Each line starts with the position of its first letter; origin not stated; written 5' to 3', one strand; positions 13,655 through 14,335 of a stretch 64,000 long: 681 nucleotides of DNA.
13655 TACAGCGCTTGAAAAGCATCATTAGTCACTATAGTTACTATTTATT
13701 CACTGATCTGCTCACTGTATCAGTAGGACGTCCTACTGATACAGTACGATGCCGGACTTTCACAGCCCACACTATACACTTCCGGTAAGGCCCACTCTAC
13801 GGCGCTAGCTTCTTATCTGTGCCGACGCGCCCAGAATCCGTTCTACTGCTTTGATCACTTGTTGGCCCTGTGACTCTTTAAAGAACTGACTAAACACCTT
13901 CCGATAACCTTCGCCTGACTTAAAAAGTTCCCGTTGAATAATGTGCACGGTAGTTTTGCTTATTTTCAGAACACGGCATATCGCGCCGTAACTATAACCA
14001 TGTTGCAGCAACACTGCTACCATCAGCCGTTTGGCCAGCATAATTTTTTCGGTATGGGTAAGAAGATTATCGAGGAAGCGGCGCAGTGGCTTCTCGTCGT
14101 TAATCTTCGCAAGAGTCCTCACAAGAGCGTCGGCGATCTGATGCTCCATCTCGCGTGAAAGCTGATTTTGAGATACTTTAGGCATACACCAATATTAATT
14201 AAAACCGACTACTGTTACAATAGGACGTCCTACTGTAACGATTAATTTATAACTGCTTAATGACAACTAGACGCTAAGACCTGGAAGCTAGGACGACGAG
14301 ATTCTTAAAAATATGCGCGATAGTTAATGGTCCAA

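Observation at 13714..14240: TrpR/YerC-like regulator flanked by two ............-core palindromes, one in front of a PAP2 phosphatase gene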

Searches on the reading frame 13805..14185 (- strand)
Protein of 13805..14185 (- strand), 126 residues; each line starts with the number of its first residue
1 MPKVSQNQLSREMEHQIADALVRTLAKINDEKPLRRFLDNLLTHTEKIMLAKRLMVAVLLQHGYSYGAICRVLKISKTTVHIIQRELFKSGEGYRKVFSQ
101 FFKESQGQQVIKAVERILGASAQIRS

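Call 5: search_protein_families(library=pfam, proteins=[window:13805-14185:-], max_evalue=0.01)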
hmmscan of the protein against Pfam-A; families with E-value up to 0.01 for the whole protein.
window:13805-14185:- (126 aa): 4 families
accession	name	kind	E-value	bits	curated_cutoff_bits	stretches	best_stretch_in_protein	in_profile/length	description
PF01371.25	Trp_repressor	-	6.6e-10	39.4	27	1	19-100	4-86/88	Trp repressor protein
PF13384.12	HTH_23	-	1.7e-05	24.9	24.6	1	51-85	5-39/50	Homeodomain-like domain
PF25787.1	HTH_SB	-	9.6e-05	22.5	43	1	61-83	20-42/53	Sleeping Beauty transposase HTH domain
PF13936.12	HTH_38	-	0.0091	16.2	27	0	56-81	13-38/44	Helix-turn-helix domain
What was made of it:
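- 13805..14185 (-): TrpR-family helix-turn-helix regulator of 126 aa, 100% identical to a Candidatus Sungbacteria protein. It lacks the C-terminal tail (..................) that most homologs have. PF01371 E 6.6e-10 (call 5).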

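Call 6: find_homologous_proteins(query=window:13805-14185:-)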
Query window:13805-14185:- (126 aa): 53 proteins with E <= 0.001 among 63 candidates.
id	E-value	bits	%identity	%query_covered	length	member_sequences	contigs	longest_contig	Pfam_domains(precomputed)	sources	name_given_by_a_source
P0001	1.4e-73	262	100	100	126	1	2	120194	PF01371.26,PF13384.13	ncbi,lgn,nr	ncbi:MAG: hypothetical protein HYT39_01610 [Candidatus Sungbacteria bacterium]|nr:hypothetical prote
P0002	4.4e-49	183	72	95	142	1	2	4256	PF01371.26,PF13384.13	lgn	-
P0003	1.6e-48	181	71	95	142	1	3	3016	PF01371.26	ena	-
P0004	1.2e-47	178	73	94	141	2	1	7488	PF01371.26,PF25787.2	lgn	-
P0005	2.4e-47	177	72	92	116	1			PF01371.26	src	-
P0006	4.0e-47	176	69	95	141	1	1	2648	PF01371.26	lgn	-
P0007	2.1e-46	174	68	95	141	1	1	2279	PF01371.26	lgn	-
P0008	2.1e-46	174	69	95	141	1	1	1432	PF01371.26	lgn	-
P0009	1.5e-45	171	67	95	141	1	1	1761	PF01371.26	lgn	-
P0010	1.5e-45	171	68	95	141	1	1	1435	PF01371.26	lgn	-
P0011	1.7e-45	171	68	95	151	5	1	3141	PF01371.26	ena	-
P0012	4.4e-45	170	67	95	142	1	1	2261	PF01371.26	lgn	-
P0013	8.3e-45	169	66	95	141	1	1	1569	PF01371.26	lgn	-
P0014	1.7e-44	168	69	94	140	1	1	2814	PF01371.26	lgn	-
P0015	2.3e-44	168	67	95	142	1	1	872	PF01371.26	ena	-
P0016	2.7e-44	167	69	95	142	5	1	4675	PF01371.26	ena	-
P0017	7.2e-44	166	64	95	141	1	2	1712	PF01371.26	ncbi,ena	-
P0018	1.4e-43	165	68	95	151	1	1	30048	PF01371.26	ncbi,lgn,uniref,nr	ncbi:MAG: hypothetical protein HY473_01245 [Candidatus Sungbacteria bacterium]|uniref:TrpR like prot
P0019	1.6e-43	165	66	95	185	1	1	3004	PF01371.26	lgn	-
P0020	1.9e-43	165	65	94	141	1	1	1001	PF01371.26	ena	-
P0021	2.2e-43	164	64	95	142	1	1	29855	PF01371.26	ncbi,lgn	-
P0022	2.3e-43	164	65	94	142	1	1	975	PF01371.26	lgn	-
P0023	6.1e-43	163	65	95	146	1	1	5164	PF01371.26,PF13384.13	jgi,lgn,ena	-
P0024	6.9e-43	163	66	95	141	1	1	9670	PF01371.26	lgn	-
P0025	3.2e-42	161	64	95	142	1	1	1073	PF01371.26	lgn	-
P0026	4.2e-42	160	65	95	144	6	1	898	PF01371.26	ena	-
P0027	6.2e-42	160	66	94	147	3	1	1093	PF01371.26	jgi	jgi:uncharacterized protein YerC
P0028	6.9e-42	160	63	95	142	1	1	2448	PF01371.26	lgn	-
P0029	7.9e-42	159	64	95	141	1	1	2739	PF01371.26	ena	-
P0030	2.2e-41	158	64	95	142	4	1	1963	PF01371.26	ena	-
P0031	3.7e-41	157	65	95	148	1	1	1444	PF01371.26,PF13384.13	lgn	-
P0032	3.9e-41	157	63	95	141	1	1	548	PF01371.26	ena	-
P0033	3.9e-40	154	63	95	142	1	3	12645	PF01371.26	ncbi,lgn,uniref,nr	ncbi:MAG: hypothetical protein HYT40_02715 [Candidatus Sungbacteria bacterium]|uniref:Uncharacterize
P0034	5.6e-40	153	63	95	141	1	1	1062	PF01371.26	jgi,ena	-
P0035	1.8e-38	149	64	87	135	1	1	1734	PF01371.26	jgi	jgi:uncharacterized protein YerC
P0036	2.4e-38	148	56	97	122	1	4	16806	PF01371.26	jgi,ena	-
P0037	3.7e-38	148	56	95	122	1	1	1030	PF01371.26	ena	-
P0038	1.0e-36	143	55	99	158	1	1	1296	PF01371.26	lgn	-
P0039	1.2e-36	143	56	94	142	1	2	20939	PF01371.26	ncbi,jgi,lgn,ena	-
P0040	3.3e-36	141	60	97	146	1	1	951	PF01371.26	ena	-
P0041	1.1e-35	140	72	76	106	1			PF01371.26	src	-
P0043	8.7e-33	130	54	95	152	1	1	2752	PF01371.26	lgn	-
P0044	5.2e-32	128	54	95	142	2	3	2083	PF01371.26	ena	-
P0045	2.9e-31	125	55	91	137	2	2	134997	PF01371.26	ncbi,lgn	-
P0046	4.2e-28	115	52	96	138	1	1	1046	PF01371.26,PF13384.13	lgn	-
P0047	1.0e-26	111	49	95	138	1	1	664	PF01371.26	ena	-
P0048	1.4e-23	101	49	83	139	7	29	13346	PF01371.26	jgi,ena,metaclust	metaclust:\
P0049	2.0e-23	100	50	83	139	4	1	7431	PF01371.26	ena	-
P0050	5.5e-20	89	41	96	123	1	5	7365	PF01371.26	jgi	jgi:uncharacterized protein YerC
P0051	6.7e-19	86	43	91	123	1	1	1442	PF01371.26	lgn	-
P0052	9.8e-19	85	41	99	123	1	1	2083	PF01371.26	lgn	-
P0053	3.3e-18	83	43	91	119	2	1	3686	PF01371.26,PF13384.13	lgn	-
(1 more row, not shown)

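Call 8: search_protein_families(library=ncbifam, proteins=[window:13805-14185:-], max_evalue=0.01)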
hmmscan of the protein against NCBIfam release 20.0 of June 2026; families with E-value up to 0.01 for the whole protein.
window:13805-14185:- (126 aa): 3 families
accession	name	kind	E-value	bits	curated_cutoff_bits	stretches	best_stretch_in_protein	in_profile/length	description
TIGR02531.1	yecD_yerC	hypoth_equivalog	6.2e-08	33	42.2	1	16-99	3-86/88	YerC/YecD family TrpR-related protein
NF033545.0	transpos_IS630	equivalog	0.0018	17.8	100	0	53-95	1-45/299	IS630 family transposase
TIGR01321.1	TrpR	equivalog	0.0085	16.5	67.25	0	14-79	5-71/94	trp operon repressor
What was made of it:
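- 13805..14185 (-): TIGR02531 scores 33 bits, below its 42.2 cutoff (call 8).
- On YerC/YecD = HisR (NCBIfam TIGR02531): 33 bits against a cutoff of 42.2 (call 8).
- On TrpR proper (NCBIfam TIGR01321): 16.5 bits against a cutoff of 67.25 (call 8).
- On IS630/Tc1-type transposon: NF033545 scores 17.8 bits against a cutoff of 100, over the HTH only (call 8).
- Closest known: HisR. Different: The window protein scores below the TIGR02531 cutoff (33 against 42.2 bits, call 8).
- There are weak similarities to the HTH domains of IS630/Tc1-type transposases: HTH_23, HTH_SB, and NF033545 at E 0.0018 (calls 5, 8).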

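Call 10: find_related_loci(query=A1, collection=genome_contigs, flank=3000)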
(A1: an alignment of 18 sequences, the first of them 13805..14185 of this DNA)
Query A1 (126 aa) in genome_contigs; peptide patterns used: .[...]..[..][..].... (x = any residue, [..] = any of these).
19 stretches matched a pattern; 8 encode a relative of the query (tblastn E <= 1e-3); 8 distinct loci.
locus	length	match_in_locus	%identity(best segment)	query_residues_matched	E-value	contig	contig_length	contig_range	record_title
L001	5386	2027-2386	66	1-120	3e-51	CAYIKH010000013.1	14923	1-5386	MAG TPA_asm: uncultured Candidatus Saccharibacteria bacterium isolate ERP119705_co21_58 genome assembly, contig: NODE_49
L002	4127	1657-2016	65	1-120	1e-50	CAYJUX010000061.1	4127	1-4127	MAG TPA_asm: uncultured Candidatus Saccharibacteria bacterium isolate ERP125453_co1_304 genome assembly, contig: NODE_30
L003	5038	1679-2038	57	1-120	2e-46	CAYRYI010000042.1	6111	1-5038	MAG TPA_asm: uncultured Candidatus Saccharibacteria bacterium isolate SRP050083_co2_344 genome assembly, contig: NODE_11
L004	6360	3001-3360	64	1-120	1e-42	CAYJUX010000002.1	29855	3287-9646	MAG TPA_asm: uncultured Candidatus Saccharibacteria bacterium isolate ERP125453_co1_304 genome assembly, contig: NODE_13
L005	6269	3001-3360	62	1-120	3e-41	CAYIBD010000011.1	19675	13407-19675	MAG TPA_asm: uncultured Candidatus Saccharibacteria bacterium isolate ERP119705_co19_980 genome assembly, contig: NODE_2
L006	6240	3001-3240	40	1-80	7e-12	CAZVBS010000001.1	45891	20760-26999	MAG TPA_asm: uncultured Candidatus Saccharibacteria bacterium isolate SRP128015_co3_51 genome assembly, contig: NODE_538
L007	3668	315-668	21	1-118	3e-11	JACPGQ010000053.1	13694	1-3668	MAG: Candidatus Levyibacteriota bacterium isolate NC_groundwater_392_Ag_B-0.1um_43_10 GD18-4_B1_scaffold_1066220, whole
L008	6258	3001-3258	34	1-85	2e-10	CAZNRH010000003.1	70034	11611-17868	MAG TPA_asm: uncultured Candidatus Saccharibacteria bacterium isolate SRP128015_co3_412 genome assembly, contig: NODE_18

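Call 14: find_related_loci(query=A1, collection=metagenome_contigs, flank=2500)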
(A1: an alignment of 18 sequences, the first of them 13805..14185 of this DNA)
Query A1 (126 aa) in metagenome_contigs; peptide patterns used: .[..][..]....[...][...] (x = any residue, [..] = any of these).
199 stretches matched a pattern; 24 encode a relative of the query (tblastn E <= 1e-3); 24 distinct loci.
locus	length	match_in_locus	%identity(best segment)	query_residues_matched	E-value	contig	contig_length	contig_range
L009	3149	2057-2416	66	1-120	6e-51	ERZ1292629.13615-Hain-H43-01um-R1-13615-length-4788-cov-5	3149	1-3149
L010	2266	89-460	56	1-124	4e-48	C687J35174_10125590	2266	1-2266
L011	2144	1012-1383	56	1-124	3e-48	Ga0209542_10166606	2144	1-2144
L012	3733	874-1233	57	1-120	4e-46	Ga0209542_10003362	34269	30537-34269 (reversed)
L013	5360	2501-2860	57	1-120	4e-46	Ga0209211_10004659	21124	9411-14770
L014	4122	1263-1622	57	1-120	4e-46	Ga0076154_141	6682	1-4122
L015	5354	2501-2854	56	1-118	4e-46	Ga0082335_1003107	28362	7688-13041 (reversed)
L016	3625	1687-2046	65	1-120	1e-45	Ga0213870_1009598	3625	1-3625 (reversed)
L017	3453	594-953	55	1-120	9e-45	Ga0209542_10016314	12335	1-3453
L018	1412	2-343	61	7-120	2e-45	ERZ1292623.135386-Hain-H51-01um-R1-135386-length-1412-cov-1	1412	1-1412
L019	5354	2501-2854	58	1-118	6e-44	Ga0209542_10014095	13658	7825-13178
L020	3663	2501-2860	63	1-120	2e-43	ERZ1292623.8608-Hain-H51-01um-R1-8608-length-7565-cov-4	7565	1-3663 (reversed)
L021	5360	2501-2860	53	1-120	3e-43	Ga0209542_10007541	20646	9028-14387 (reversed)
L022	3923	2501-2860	53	1-120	3e-43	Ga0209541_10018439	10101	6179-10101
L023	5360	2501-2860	51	1-120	1e-42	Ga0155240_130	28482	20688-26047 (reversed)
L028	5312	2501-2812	51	1-104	3e-30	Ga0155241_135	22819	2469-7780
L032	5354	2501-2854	29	1-118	2e-11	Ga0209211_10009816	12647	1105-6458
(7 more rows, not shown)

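Call 26: search_solved_structures(query=A1, max_evalue=1, show_alignments=2)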
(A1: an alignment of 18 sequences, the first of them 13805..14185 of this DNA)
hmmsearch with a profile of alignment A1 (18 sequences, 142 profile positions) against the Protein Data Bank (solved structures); distinct sequences matched with E-value up to 1: 4.
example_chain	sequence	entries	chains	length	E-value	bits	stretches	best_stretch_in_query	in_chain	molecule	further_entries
3kor_A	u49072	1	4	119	1.8e-09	40.5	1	13-102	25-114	Possible Trp repressor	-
3frw_A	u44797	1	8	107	1.6e-08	37.5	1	7-104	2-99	Putative Trp repressor protein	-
3g1c_A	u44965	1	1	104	4.8e-07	32.7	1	11-101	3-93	The TrpR like protein from Eubacterium eligens ATCC 27750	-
2i88_A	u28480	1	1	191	0.23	14.3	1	78-121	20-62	Colicin-E1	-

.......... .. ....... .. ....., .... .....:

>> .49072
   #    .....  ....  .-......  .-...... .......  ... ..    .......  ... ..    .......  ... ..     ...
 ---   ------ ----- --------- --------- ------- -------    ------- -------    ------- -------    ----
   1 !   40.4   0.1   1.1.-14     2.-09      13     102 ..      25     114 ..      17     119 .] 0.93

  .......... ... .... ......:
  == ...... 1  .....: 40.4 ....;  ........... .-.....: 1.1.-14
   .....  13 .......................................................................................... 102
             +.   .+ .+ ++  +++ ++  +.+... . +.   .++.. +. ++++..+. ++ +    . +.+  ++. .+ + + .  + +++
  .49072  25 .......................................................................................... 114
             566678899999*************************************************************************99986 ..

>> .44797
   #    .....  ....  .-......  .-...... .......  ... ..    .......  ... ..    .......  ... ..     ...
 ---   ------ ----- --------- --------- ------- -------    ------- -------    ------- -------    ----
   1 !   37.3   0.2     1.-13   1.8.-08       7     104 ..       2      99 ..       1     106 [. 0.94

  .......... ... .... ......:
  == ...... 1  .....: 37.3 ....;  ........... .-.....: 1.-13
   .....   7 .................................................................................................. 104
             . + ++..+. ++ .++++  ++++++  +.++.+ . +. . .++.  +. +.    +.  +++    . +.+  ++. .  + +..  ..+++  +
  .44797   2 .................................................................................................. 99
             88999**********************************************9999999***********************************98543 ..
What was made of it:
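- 13805..14185 (-): Profile hits to PDB 3kor, 3frw and 3g1c (call 26).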

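Call 34: search_protein_representatives(alignment_id=A1)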
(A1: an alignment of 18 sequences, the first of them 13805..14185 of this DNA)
Query: 18 sequences, 142 profile positions. Proteins with E-value up to 0.001 (for the whole library): 2974; up to 1e-10: 847; up to 1e-30: 17. The best 150 are listed.
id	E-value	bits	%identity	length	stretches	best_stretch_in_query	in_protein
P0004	4.1e-66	237.2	-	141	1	1-140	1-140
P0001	2.6e-57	208.6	-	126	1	1-120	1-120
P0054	1.2e-55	203.3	-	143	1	1-142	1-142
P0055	4.2e-49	182.0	-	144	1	1-140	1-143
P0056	3.8e-48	178.9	-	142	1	1-141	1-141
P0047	2.8e-46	172.9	-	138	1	1-138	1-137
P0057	1.6e-44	167.2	-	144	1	1-136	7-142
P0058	1.5e-40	154.3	-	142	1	1-137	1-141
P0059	4.9e-40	152.6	-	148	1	1-142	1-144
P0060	3.3e-39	149.9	-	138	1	1-137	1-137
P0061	1.3e-38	148.0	-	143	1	1-137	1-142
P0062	3.6e-37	143.3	-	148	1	1-142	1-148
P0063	9.2e-36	138.8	-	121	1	1-119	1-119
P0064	7.7e-35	135.8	-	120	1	1-112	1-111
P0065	3.1e-34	133.9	-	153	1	1-141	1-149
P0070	1.5e-28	115.4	-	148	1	1-136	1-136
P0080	1.3e-26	109.1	-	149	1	1-120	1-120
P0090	5.6e-26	107.1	-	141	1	1-132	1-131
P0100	1.1e-24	102.8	-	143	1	1-131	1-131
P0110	3.9e-24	101.1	-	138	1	1-135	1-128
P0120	1.2e-23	99.6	-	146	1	1-130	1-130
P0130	5.3e-23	97.4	-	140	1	1-119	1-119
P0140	1.4e-22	96.0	-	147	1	1-131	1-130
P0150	4.2e-22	94.5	-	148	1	1-140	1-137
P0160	1.1e-21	93.2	-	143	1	1-122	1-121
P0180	7.8e-21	90.4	-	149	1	1-123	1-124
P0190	1.5e-20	89.5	-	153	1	1-118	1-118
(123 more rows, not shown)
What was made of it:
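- The layout persists in 30 of 33 loci across a family with at least 847 clusters at 50% identity (call 34), down to 21% protein identity among the loci where identity was measured.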

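Call 35: find_encoding_contigs(protein=P0045, flank=2500, max_places=2)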
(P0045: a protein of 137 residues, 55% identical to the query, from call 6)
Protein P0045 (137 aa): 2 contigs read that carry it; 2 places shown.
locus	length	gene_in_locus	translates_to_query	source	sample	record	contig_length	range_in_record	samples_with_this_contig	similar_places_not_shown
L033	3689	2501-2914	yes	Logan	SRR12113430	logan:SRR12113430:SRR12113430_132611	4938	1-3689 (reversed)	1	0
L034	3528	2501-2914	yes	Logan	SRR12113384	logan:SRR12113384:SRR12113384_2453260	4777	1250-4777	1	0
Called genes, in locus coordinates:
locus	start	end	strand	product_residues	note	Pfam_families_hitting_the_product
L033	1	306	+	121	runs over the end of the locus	-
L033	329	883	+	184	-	-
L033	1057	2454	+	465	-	PF01336:tRNA_anti-codon, PF00152:tRNA-synt_2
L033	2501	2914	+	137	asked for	PF01371:Trp_repressor (weak)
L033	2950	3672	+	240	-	PF02616:SMC_ScpA, PF04824:Rad21_Rec8 (weak)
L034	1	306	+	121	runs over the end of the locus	-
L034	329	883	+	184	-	-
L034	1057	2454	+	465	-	PF01336:tRNA_anti-codon, PF00152:tRNA-synt_2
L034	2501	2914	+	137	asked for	PF01371:Trp_repressor (weak)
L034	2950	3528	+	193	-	?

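Call 36: find_encoding_contigs(protein=P0050, flank=2500, max_places=2)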
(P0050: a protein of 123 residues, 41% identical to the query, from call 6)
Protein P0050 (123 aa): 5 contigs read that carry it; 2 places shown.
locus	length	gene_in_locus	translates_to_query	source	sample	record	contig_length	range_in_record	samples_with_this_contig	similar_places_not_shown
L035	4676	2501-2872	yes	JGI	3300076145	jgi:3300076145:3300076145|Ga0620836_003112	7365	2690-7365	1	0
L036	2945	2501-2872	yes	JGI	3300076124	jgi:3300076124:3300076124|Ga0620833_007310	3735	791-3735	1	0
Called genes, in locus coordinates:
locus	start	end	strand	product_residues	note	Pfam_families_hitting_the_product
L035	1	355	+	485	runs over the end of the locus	PF13231:PMT_2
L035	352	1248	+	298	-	PF01370:Epimerase, PF04321:RmlD_sub_bind, PF01073:3Beta_HSD (weak), PF02719:Polysacc_synt_2 (weak)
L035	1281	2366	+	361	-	PF00724:Oxidored_FMN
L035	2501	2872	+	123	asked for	PF01371:Trp_repressor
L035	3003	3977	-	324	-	PF00535:Glycos_transf_2, PF13641:Glyco_tranf_2_3 (weak)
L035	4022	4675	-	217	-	?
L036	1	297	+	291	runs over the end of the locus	PF13489:Methyltransf_23, PF08241:Methyltransf_11, PF13649:Methyltransf_25 (weak), PF13847:Methyltransf_31 (weak)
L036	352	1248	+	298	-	PF01370:Epimerase, PF04321:RmlD_sub_bind, PF16363:GDP_Man_Dehyd (faint), PF01073:3Beta_HSD (weak), PF02719:Polysacc_synt_2 (weak)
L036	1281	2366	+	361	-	PF00724:Oxidored_FMN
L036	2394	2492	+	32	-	-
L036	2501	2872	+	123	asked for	PF01371:Trp_repressor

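Call 37: find_encoding_contigs(protein=P0053, flank=2500, max_places=2)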
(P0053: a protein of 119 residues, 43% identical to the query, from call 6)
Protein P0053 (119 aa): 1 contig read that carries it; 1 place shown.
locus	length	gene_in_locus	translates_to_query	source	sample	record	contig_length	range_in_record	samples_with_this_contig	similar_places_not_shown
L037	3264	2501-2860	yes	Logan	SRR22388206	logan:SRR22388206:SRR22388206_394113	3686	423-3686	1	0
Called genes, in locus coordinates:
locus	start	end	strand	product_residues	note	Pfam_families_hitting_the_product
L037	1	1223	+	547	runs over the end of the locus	?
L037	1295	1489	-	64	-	-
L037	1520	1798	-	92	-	PF01016:Ribosomal_L27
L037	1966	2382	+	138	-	-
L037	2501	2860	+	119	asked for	PF01371:Trp_repressor, PF13384:HTH_23 (weak)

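Call 39: predict_structure(alignment_id=A1)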
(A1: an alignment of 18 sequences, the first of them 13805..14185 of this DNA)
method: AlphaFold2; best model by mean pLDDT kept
length: 126 residues; sequences in the alignment: 18
mean_pLDDT: 79.8   pTM: 0.67
mean pLDDT of the five models: 79.8, 79.5, 78.9, 78.2, 76.3
residues with pLDDT >= 90: 19; 70-90: 80; 50-70: 21; < 50: 6
segments of 3 or more residues with pLDDT < 50: 123-126
pLDDT, mean of each block of 10 residues (from residue 1): 63 88 85 88 91 87 87 91 86 71 68 73 46
secondary structure, 60 per line:
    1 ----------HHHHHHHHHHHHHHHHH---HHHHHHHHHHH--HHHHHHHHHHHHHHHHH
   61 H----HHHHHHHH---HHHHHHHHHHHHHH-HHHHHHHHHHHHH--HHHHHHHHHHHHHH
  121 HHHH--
elements in order: H11-27 H31-41 H44-61 H66-73 H77-90 H92-104 H107-124
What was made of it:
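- On TrpR family (Pfam PF01371, Trp_repressor): The AF2 model has pLDDT 79.8 and seven helices (call 39).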
